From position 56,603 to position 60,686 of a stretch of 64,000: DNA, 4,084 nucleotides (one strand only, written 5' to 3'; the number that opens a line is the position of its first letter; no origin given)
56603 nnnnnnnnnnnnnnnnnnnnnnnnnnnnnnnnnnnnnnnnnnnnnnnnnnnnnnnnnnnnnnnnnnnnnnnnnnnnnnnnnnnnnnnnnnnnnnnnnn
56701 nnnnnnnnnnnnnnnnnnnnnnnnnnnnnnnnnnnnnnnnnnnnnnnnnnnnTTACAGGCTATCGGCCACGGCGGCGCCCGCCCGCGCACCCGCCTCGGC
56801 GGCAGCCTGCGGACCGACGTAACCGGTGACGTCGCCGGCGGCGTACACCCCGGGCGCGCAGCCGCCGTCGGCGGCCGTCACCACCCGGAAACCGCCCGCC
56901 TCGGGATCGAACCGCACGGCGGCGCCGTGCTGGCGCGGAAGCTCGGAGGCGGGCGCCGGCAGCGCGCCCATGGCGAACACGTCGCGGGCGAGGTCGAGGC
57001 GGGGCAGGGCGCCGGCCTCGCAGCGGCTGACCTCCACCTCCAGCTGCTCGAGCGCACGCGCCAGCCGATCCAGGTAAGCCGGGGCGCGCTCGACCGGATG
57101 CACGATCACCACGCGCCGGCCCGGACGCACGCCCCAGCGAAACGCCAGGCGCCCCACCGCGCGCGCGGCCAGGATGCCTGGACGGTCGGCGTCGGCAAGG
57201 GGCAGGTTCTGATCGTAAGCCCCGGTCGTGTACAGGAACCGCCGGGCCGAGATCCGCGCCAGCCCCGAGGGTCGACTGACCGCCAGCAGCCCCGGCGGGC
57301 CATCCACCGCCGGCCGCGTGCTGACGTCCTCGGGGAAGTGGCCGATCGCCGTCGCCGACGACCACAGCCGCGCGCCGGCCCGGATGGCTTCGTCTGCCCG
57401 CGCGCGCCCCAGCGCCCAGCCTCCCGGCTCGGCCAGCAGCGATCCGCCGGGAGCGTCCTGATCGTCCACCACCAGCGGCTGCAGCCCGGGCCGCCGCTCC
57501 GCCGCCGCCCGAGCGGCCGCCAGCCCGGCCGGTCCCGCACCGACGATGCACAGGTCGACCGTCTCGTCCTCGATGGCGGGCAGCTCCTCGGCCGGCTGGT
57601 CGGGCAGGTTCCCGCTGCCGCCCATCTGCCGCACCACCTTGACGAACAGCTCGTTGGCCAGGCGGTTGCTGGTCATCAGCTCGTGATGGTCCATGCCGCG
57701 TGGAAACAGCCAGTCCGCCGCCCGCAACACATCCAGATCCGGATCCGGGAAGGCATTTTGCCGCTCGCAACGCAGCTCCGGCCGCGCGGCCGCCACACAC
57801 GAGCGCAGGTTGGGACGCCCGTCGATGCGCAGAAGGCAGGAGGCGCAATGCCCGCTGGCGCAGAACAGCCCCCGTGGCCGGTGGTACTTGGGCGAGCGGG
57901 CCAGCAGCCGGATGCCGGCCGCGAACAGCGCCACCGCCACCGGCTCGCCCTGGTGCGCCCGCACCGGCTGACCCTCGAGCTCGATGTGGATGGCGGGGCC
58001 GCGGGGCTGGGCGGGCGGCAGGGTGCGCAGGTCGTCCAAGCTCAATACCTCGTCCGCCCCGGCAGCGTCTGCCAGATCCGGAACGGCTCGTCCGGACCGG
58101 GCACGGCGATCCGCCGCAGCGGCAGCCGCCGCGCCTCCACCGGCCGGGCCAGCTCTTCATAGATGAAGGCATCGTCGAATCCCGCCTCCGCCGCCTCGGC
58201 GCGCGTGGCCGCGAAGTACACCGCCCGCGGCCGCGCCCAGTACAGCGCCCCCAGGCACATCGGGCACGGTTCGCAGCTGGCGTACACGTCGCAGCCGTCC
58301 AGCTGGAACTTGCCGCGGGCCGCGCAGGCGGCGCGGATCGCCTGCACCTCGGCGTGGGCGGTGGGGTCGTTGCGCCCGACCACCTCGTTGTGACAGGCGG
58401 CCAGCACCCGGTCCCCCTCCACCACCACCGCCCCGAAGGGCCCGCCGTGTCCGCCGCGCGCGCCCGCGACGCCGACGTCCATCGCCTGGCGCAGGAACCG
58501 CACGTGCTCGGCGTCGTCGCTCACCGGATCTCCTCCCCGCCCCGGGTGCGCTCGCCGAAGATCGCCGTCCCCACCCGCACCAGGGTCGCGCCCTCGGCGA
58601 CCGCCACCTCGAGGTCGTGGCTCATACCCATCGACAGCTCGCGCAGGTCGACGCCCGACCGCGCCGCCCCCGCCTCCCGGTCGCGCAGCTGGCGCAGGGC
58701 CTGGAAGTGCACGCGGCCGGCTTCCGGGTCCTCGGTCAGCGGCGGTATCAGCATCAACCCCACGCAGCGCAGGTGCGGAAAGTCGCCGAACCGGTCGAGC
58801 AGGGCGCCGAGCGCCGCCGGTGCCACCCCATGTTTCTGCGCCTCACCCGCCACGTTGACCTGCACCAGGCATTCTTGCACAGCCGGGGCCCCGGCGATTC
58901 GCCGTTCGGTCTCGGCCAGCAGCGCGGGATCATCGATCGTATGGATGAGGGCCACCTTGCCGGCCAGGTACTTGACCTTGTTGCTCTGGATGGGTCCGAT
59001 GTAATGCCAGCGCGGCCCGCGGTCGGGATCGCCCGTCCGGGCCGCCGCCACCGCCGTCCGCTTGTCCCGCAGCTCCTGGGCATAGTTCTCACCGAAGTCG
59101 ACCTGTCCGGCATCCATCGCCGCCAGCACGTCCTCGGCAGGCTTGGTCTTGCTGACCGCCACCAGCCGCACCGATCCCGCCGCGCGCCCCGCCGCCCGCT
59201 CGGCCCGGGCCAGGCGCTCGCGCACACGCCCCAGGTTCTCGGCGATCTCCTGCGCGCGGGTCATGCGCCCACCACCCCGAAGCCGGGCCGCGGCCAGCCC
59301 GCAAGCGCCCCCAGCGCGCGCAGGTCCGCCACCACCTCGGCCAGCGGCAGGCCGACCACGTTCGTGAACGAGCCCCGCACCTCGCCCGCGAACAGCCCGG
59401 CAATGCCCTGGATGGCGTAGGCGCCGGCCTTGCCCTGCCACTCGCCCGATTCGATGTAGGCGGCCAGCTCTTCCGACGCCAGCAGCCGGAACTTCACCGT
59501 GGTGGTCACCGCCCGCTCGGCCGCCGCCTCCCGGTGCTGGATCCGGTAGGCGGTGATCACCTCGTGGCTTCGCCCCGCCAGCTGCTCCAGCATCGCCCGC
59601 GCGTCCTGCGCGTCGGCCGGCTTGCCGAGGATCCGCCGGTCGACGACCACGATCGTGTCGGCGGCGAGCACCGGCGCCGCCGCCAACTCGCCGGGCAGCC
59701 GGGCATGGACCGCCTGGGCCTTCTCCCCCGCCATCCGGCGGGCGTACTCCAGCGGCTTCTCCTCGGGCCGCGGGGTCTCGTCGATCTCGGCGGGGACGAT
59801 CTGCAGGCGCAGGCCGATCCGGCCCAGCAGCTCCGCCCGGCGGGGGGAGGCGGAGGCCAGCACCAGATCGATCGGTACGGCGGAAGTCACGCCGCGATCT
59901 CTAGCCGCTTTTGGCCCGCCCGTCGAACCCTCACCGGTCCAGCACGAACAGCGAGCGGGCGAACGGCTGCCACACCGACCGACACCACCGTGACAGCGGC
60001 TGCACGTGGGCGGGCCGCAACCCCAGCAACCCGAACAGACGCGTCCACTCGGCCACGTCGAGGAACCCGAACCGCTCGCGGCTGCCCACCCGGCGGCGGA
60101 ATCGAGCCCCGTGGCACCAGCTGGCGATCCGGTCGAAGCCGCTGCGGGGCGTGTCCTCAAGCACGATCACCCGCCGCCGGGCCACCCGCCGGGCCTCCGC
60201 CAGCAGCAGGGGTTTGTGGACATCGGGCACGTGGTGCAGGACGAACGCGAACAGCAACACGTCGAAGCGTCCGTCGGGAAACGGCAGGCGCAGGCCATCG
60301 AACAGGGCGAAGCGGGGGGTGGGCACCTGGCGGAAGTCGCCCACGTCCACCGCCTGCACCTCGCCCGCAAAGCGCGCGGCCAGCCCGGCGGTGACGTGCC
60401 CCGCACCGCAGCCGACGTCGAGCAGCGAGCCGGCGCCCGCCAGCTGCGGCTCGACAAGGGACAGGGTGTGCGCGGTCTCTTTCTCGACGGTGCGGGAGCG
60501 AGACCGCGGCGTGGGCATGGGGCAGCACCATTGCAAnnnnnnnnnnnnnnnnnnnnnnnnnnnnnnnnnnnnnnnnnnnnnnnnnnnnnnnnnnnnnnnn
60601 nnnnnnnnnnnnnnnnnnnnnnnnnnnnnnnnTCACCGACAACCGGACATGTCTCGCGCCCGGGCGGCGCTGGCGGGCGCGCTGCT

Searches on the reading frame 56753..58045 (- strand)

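Call 10: search_protein_families(library=pfam, proteins=[window:56753-58045:-], max_evalue=0.001)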
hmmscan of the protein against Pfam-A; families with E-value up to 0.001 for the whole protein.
window:56753-58045:- (430 aa): 6 families
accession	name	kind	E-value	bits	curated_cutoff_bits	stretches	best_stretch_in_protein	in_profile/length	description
PF13510.11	Fer2_4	-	1.6e-25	89.4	22.8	1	18-97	3-81/82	2Fe-2S iron-sulfur cluster binding domain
PF13450.12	NAD_binding_8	-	4.8e-07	30.4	21.9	1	167-203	1-35/68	NAD(P)-binding Rossmann-like domain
PF07992.20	Pyr_redox_2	-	5.8e-07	29.7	26.1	1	164-204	2-41/291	Pyridine nucleotide-disulphide oxidoreductase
PF01946.23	Thi4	-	4.8e-06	26.4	26.2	1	163-202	18-56/235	Thi4 family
PF12831.13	FAD_oxidored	-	5.8e-06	26.3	27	1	164-221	1-56/416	FAD dependent oxidoreductase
PF01266.30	DAO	-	0.00021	21.4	27.9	1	164-225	1-58/353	FAD dependent oxidoreductase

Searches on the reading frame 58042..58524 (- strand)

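Call 10: search_protein_families(library=pfam, proteins=[window:58042-58524:-], max_evalue=0.001)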
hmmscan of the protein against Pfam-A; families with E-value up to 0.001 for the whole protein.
window:58042-58524:- (160 aa): 2 families
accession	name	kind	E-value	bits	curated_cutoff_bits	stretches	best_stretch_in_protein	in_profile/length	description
PF00383.29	dCMP_cyt_deam_1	-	5e-22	78.2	25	1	7-105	4-101/102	Cytidine and deoxycytidylate deaminase zinc-binding region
PF14437.12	MafB19-deam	-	2.8e-18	66.6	27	1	9-110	5-105/142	MafB19-like deaminase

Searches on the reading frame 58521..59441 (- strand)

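Call 10: search_protein_families(library=pfam, proteins=[window:58521-59441:-], max_evalue=0.001)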
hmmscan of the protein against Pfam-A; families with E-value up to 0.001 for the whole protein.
window:58521-59441:- (306 aa): 1 family
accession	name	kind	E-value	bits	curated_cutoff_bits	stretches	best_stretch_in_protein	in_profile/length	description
PF01168.26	Ala_racemase_N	-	3.2e-16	60.1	24.1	1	70-298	3-219/220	Alanine racemase, N-terminal domain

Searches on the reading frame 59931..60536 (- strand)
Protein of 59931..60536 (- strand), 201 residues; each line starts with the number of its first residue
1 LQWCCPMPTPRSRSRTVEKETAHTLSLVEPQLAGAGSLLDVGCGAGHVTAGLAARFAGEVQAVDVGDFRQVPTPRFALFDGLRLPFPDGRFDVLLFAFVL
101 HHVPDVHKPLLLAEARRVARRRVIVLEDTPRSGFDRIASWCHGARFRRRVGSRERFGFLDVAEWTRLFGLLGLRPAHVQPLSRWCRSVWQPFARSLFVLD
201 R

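Call 10: search_protein_families(library=pfam, proteins=[window:59931-60536:-], max_evalue=0.001)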
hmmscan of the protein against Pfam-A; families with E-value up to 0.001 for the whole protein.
window:59931-60536:- (201 aa): 6 families
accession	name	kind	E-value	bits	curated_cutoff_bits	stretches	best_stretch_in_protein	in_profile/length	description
PF08241.18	Methyltransf_11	-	6.5e-12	46.4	21.2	1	39-121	1-89/95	Methyltransferase domain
PF13649.12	Methyltransf_25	-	6.1e-11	43.3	27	1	39-120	2-94/97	Methyltransferase domain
PF13489.12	Methyltransf_23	-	2.3e-10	40.9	27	1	19-174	7-160/164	Methyltransferase domain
PF13847.12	Methyltransf_31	-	1.5e-06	28.4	27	0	36-64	5-35/145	Methyltransferase domain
PF08242.18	Methyltransf_12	-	3.9e-05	24.7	30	0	39-117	1-90/98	Methyltransferase domain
PF01209.24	Ubie_methyltran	-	6.7e-05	22.8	20.1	0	37-121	50-145/233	ubiE/COQ5 methyltransferase family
